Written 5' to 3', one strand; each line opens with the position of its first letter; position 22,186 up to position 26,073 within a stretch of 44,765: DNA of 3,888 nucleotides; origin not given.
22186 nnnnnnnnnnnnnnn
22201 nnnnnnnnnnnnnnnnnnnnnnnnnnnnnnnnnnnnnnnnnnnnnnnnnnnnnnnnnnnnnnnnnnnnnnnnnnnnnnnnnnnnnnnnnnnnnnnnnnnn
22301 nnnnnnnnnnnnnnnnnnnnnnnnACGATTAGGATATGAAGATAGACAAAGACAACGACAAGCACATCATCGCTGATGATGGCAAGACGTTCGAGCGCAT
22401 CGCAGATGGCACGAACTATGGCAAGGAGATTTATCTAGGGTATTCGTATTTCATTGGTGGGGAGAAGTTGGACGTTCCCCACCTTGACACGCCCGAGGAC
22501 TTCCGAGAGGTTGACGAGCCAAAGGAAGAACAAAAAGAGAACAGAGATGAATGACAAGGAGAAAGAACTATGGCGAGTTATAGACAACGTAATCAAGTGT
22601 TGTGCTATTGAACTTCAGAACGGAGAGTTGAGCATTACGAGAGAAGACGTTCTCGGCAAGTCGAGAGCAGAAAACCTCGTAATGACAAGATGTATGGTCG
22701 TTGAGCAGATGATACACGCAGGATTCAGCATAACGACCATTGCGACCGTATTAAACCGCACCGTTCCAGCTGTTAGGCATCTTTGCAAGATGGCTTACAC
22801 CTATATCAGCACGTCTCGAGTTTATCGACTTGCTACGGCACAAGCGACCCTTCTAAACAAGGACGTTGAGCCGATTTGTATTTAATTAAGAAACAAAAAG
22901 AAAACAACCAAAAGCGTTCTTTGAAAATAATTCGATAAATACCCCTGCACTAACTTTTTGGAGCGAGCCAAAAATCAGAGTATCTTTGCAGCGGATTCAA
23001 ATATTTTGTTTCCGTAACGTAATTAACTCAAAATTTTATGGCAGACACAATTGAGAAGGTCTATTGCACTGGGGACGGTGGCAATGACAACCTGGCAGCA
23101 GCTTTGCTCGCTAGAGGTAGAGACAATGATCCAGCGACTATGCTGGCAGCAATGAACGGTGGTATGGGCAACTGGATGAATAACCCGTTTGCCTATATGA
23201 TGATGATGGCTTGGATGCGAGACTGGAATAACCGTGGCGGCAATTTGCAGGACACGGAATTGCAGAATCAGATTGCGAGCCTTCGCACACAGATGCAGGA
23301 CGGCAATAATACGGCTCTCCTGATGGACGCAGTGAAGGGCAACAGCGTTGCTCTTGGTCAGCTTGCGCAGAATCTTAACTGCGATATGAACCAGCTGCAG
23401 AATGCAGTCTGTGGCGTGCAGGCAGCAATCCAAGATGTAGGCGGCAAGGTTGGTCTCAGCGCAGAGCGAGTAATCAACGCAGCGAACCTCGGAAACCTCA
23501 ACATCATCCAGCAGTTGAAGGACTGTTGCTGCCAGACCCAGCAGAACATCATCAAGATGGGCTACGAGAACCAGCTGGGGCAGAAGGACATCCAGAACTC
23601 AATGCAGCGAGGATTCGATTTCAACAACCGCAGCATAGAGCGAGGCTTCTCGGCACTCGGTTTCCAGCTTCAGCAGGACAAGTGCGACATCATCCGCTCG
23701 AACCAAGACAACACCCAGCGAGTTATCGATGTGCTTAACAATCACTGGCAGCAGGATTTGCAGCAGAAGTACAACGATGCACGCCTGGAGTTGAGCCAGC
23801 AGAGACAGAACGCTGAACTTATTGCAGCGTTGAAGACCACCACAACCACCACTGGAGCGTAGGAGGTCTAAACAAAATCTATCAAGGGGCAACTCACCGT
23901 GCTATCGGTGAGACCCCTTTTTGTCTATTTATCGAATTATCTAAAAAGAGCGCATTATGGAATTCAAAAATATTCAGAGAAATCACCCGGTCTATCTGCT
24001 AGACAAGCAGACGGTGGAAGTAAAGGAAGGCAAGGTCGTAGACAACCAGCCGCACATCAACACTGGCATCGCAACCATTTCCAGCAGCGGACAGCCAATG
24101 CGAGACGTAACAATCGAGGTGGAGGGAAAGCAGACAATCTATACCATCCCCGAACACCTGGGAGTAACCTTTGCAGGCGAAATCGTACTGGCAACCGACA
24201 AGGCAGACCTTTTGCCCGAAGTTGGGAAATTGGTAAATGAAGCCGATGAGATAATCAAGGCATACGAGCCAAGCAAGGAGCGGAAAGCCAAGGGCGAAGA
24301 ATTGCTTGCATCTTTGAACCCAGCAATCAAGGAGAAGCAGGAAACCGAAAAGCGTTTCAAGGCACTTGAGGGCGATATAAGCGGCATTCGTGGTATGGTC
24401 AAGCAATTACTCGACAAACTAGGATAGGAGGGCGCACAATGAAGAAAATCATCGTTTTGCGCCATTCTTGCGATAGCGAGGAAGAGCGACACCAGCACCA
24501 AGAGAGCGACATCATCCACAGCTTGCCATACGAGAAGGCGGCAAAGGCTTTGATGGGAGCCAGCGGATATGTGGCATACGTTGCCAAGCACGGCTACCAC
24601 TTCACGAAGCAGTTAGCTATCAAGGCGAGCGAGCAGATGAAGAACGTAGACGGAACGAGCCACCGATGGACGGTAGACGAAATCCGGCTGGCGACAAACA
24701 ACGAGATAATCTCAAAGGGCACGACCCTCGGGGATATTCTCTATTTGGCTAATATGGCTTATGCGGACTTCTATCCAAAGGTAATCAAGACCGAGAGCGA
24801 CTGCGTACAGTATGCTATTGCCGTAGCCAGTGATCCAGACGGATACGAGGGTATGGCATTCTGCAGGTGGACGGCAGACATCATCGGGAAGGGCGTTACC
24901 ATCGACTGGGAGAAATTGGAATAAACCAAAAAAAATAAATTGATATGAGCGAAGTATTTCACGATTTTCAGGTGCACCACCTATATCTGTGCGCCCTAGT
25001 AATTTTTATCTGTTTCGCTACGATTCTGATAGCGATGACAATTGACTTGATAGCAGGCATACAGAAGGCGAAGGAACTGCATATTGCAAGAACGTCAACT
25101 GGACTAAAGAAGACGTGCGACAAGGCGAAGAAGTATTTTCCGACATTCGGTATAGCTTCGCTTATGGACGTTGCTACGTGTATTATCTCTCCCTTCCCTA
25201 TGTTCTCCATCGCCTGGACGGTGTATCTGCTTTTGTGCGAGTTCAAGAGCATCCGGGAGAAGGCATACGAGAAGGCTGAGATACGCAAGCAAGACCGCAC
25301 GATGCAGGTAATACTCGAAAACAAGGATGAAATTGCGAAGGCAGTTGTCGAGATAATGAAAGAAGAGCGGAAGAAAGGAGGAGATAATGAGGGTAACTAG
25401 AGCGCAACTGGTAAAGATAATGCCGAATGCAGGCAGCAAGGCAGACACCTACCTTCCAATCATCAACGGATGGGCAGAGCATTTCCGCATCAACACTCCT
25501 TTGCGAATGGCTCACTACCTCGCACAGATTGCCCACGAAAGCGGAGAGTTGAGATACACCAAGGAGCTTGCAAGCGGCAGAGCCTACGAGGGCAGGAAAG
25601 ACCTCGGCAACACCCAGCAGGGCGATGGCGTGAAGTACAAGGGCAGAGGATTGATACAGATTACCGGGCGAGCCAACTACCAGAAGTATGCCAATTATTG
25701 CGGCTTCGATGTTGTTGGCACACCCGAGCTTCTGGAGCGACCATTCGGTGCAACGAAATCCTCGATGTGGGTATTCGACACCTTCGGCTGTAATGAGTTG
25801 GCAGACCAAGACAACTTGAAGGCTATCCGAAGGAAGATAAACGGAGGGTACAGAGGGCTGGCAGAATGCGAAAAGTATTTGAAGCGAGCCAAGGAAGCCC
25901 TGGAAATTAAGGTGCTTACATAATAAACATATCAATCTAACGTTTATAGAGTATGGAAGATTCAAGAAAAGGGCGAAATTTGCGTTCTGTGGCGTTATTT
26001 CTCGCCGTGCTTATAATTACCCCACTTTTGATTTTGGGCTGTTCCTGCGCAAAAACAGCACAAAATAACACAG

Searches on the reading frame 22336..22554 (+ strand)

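Call 51: search_protein_families(library=pfam, proteins=[window:22336-22554:+], max_evalue=1)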
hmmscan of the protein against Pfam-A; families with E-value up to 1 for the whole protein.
window:22336-22554:+ (72 aa): 1 family
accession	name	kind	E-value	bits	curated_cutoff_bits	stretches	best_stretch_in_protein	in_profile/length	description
PF23607.1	WZC_N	-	0.21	12.4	27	1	17-57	13-50/110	Tyrosine-protein kinase Wzc, N-terminal domain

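Call 64: search_protein_families(library=ncbifam, proteins=[window:22336-22554:+], max_evalue=0.1)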
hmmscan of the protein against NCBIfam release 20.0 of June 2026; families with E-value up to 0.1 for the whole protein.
window:22336-22554:+ (72 aa): 0 families

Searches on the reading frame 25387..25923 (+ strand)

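Call 13: search_protein_families(library=pfam, proteins=[window:25387-25923:+], max_evalue=0.01)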
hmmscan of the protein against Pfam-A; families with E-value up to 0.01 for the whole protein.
window:25387-25923:+ (178 aa): 1 family
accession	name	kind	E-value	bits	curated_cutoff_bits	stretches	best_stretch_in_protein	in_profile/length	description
PF00182.24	Glyco_hydro_19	-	0.00015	22.1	25.5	1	77-132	100-156/232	Chitinase class I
